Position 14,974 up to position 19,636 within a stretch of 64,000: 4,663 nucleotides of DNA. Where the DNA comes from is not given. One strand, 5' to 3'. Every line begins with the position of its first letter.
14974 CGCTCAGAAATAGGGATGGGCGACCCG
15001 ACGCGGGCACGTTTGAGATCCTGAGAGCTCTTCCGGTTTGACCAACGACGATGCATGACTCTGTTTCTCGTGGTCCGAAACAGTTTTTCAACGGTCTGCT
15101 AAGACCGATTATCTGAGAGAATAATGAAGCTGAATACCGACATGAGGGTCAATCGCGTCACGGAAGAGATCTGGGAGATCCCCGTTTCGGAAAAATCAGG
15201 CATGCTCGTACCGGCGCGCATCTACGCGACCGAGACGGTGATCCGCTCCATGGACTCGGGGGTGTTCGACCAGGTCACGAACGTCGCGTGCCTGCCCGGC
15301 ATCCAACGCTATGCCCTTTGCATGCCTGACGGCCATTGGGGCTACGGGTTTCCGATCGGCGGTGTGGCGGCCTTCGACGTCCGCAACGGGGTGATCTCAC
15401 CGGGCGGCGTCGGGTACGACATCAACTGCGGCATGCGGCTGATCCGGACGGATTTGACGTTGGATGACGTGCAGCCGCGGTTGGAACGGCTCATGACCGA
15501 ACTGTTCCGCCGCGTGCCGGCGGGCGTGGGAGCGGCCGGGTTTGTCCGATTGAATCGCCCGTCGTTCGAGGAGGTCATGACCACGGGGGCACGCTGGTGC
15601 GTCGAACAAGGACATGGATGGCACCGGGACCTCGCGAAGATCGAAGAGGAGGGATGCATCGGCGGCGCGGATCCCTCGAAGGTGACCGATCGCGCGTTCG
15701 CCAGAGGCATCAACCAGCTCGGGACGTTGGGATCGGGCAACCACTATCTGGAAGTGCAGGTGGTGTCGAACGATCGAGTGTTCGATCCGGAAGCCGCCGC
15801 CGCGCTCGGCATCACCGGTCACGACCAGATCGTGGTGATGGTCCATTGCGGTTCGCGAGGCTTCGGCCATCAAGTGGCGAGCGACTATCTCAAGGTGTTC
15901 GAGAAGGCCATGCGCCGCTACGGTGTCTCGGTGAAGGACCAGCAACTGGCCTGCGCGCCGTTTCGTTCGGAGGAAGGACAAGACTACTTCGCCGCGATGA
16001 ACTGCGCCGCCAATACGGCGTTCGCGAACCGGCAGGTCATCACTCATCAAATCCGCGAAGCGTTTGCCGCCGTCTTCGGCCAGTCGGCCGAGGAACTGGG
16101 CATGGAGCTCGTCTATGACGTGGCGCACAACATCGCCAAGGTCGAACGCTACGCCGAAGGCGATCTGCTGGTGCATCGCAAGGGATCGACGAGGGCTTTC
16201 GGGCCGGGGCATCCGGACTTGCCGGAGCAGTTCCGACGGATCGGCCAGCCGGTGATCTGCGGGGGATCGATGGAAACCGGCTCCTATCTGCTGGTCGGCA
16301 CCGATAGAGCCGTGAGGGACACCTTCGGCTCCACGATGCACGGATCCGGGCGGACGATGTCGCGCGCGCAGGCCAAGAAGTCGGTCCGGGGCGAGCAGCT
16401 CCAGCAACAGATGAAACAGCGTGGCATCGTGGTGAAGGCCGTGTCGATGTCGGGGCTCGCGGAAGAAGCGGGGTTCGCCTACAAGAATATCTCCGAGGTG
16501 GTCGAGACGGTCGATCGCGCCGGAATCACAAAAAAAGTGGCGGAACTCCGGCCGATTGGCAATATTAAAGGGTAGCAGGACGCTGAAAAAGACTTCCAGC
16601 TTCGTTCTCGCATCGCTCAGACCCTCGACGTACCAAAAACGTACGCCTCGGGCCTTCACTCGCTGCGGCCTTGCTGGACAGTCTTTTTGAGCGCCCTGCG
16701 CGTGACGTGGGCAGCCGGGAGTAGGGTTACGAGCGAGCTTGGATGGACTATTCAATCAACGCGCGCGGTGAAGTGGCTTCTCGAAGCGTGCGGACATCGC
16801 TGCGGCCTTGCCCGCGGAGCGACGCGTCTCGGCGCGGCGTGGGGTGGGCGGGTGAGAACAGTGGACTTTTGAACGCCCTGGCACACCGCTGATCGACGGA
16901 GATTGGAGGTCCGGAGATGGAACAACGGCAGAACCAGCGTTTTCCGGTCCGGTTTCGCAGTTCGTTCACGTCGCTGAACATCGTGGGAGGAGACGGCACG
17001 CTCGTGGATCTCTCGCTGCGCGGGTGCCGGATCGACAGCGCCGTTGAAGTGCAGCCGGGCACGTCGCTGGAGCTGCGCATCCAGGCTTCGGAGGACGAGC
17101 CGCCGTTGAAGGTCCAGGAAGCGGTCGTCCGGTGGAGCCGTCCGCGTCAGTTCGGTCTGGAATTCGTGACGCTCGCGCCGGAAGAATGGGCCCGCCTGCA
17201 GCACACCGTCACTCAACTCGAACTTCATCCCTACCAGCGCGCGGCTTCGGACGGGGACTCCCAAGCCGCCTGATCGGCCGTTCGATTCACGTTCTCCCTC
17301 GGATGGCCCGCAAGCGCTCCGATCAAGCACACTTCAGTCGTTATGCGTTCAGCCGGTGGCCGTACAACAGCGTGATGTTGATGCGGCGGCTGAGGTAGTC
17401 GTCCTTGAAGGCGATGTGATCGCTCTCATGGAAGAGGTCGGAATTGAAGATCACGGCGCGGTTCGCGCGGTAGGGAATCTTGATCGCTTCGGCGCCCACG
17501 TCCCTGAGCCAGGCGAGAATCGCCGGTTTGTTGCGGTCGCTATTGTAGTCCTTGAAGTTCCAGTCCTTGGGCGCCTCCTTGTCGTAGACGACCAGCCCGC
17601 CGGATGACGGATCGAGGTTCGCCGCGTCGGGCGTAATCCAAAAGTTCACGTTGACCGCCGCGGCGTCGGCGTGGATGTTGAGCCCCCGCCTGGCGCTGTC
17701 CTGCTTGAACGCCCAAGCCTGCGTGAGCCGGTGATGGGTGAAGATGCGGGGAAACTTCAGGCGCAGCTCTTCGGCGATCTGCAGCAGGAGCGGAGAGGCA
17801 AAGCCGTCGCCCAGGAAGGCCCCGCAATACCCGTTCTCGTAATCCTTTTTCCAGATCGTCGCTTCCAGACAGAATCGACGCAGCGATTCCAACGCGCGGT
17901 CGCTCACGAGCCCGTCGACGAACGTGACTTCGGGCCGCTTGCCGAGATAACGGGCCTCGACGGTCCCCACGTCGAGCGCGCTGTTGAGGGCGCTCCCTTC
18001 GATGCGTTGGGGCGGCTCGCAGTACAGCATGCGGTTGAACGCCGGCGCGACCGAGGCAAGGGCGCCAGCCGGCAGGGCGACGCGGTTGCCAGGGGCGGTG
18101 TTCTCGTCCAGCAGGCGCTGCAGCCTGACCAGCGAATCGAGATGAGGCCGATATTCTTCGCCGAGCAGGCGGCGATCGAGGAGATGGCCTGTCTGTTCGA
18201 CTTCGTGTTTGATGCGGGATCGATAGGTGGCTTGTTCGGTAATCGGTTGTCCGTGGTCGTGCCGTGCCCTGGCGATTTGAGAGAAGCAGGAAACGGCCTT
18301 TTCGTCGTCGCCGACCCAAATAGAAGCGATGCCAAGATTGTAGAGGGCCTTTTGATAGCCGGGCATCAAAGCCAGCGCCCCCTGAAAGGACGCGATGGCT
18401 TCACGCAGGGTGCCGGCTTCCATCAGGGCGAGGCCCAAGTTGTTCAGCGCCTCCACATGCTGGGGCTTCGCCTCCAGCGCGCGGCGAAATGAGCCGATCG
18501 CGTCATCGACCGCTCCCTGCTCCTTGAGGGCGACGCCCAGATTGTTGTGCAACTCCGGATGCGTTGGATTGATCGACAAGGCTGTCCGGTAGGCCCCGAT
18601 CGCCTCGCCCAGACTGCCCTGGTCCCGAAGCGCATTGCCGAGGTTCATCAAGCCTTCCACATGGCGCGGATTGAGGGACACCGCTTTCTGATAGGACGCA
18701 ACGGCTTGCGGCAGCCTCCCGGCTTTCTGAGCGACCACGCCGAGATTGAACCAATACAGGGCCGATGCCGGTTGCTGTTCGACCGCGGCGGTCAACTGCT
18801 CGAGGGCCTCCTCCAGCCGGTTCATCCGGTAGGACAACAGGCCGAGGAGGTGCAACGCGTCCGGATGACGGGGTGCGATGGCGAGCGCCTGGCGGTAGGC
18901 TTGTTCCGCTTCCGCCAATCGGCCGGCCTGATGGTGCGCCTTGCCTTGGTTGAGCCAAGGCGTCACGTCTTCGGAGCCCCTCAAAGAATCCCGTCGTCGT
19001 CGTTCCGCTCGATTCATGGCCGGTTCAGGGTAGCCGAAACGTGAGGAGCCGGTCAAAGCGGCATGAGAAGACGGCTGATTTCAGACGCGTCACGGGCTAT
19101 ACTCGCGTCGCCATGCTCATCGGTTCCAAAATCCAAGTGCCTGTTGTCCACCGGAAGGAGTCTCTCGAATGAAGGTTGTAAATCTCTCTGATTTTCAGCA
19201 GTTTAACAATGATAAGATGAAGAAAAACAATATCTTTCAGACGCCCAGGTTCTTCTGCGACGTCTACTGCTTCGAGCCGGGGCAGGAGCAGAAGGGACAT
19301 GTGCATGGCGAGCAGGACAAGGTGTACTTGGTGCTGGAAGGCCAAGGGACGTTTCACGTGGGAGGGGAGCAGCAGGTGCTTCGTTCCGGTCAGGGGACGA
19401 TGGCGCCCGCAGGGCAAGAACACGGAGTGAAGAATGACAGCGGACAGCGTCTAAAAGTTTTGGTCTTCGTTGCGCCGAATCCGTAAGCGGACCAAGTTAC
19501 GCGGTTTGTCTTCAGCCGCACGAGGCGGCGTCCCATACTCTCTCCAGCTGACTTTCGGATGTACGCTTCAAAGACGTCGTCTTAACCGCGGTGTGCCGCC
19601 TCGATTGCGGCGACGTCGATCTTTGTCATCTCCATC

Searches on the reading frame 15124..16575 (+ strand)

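Call 41: search_protein_families(library=pfam, proteins=[window:15124-16575:+], max_evalue=0.001)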
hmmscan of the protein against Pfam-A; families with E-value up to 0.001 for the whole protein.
window:15124-16575:+ (483 aa): 1 family
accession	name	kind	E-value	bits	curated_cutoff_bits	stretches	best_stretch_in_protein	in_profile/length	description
PF01139.22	RtcB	-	2.3e-173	577.8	27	1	50-483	1-426/426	tRNA-splicing ligase RtcB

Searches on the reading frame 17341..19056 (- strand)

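Call 41: search_protein_families(library=pfam, proteins=[window:17341-19056:-], max_evalue=0.001)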
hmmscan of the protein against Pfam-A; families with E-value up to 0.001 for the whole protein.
window:17341-19056:- (571 aa): 24 families
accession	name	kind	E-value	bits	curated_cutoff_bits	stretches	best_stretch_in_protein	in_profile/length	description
PF07719.23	TPR_2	-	1.1e-47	156.7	27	6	99-132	1-34/34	Tetratricopeptide repeat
PF00515.34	TPR_1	-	1.4e-45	151.7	27.8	4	99-132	1-34/34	Tetratricopeptide repeat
PF13414.12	TPR_11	-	2.2e-43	146.1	26.8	5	140-181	1-42/42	TPR repeat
PF13432.12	TPR_16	-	8e-34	116.1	32.7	4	109-167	7-65/65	Tetratricopeptide repeat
PF13431.12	TPR_17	-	7.8e-33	110.4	24.4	1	155-187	1-33/34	Tetratricopeptide repeat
PF13181.12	TPR_8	-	1.3e-32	109.5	25.7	1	34-64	4-34/34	Tetratricopeptide repeat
PF14559.12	TPR_19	-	1.1e-30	106.2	25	4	43-102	3-62/68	Tetratricopeptide repeat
PF13424.12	TPR_12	-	2.1e-23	82.7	30.1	2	34-93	6-73/77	Tetratricopeptide repeat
PF13428.12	TPR_14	-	6.7e-23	79.3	23.5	3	34-72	4-42/44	Tetratricopeptide repeat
PF13176.12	TPR_7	-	4.3e-22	76.7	27.9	0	34-62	2-30/36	Tetratricopeptide repeat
PF13374.12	TPR_10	-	2e-16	59.9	27.5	0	38-60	9-31/42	Tetratricopeptide repeat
PF23914.1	TPR_CcmH_CycH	-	6.9e-16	58.9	42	3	130-233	47-153/158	Cytochrome c-type biogenesis protein H TPR domain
PF13174.12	TPR_6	-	1.6e-14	53.9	26.3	0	102-130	3-31/33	Tetratricopeptide repeat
PF13371.12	TPR_9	-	2.7e-14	53.4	35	1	40-98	4-62/73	Tetratricopeptide repeat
PF24575.1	TPR_Slam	-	1.7e-12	48.1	35.2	0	95-143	43-91/104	Surface lipoprotein assembly modifier, N-terminal TPR repeats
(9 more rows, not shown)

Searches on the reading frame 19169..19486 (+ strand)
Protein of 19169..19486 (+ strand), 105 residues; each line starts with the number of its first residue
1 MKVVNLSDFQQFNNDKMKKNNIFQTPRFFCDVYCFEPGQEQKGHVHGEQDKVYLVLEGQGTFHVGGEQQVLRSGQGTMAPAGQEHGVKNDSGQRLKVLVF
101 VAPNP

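Call 41: search_protein_families(library=pfam, proteins=[window:19169-19486:+], max_evalue=0.001)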
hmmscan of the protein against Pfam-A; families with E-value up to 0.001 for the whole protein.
window:19169-19486:+ (105 aa): 2 families
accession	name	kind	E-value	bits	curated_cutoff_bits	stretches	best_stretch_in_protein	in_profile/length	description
PF07883.17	Cupin_2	-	3.1e-15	56.1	27.2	1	33-100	3-69/70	Cupin domain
PF02311.25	AraC_binding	-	1.4e-06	28.5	21.1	1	31-97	3-71/135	AraC-like ligand binding domain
